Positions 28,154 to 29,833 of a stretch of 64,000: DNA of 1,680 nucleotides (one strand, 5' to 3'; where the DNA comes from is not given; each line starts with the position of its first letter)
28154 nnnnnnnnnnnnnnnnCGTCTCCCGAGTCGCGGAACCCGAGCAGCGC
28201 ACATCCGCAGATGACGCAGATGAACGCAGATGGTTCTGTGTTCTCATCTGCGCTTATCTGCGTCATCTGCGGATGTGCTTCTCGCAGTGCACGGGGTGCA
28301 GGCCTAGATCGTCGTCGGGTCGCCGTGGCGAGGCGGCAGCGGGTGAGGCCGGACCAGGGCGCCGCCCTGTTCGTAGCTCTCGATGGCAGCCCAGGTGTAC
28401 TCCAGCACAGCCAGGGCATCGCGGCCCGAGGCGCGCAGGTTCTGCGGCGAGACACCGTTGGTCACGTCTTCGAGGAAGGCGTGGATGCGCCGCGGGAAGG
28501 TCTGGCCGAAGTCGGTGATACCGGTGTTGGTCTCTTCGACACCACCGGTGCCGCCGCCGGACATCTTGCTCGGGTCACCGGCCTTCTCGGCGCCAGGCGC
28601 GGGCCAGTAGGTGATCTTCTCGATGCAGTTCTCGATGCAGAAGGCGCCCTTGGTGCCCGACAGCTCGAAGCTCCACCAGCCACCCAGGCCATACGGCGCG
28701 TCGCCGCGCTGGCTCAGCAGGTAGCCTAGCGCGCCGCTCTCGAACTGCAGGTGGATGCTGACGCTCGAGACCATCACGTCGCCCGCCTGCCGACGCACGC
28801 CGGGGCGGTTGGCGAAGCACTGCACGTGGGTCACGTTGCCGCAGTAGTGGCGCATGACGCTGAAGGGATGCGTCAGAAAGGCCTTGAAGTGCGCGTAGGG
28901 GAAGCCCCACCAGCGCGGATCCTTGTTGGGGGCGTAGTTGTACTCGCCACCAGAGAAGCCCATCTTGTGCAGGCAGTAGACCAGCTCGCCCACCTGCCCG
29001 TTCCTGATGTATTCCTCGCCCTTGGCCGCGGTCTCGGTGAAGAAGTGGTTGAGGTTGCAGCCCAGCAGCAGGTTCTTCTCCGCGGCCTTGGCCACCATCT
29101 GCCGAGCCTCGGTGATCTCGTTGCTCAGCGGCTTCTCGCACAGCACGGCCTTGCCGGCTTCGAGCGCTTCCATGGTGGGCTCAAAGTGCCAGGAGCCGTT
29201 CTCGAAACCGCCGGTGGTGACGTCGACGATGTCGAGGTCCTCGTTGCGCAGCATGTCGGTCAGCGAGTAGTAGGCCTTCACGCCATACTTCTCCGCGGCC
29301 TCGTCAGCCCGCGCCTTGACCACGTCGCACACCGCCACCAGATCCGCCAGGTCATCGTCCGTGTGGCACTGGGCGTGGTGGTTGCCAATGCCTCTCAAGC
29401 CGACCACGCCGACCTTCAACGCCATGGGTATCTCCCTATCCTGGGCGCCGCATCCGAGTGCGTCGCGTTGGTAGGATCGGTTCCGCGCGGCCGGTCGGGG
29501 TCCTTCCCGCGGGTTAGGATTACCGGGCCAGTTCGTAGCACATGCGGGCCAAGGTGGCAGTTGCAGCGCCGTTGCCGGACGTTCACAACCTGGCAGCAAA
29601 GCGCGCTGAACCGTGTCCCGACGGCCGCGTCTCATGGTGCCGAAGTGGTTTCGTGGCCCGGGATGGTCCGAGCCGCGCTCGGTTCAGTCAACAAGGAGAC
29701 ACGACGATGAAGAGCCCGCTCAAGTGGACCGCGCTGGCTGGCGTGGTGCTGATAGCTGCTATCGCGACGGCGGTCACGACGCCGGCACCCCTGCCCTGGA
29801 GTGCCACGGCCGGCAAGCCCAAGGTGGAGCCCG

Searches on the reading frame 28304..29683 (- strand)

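Call 14: search_protein_families(library=pfam, proteins=[window:28304-29683:-], max_evalue=0.00001)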
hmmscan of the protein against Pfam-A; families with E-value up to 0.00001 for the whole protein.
window:28304-29683:- (459 aa): 2 families
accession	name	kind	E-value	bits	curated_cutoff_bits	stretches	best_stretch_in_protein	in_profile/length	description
PF01408.29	GFO_IDH_MocA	-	5.3e-25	88.9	24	1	89-208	1-117/120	Oxidoreductase family, NAD-binding Rossmann fold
PF22725.1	GFO_IDH_MocA_C3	-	4.7e-07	30.3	27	1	224-348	6-123/124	GFO/IDH/MocA C-terminal domain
